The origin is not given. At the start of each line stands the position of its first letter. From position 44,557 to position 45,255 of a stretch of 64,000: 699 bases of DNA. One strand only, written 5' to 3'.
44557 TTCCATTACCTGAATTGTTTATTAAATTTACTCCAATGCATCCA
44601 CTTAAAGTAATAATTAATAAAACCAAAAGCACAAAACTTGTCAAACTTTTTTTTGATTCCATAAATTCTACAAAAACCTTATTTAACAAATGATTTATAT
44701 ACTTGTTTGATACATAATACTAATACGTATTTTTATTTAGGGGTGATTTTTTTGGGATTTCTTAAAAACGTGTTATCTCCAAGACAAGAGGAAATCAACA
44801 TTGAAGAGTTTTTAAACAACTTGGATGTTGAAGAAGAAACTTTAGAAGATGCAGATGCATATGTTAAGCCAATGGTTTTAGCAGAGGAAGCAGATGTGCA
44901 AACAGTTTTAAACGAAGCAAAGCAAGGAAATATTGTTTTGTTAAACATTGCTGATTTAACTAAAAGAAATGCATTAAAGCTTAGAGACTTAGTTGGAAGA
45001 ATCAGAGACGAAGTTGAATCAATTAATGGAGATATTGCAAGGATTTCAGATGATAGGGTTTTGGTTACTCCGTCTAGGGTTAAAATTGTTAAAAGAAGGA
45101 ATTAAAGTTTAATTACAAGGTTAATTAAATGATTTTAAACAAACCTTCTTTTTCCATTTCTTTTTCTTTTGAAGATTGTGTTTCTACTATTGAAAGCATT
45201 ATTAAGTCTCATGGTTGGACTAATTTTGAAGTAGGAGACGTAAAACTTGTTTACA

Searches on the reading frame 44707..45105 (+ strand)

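Call 58: search_protein_families(library=pfam, proteins=[window:44707-45105:+], max_evalue=0.001)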
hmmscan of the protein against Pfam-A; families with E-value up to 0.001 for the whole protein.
window:44707-45105:+ (132 aa): 1 family
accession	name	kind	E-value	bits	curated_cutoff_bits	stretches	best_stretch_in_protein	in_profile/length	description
PF04472.17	SepF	-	3.5e-11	43.6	27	1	55-127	3-72/72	Cell division protein SepF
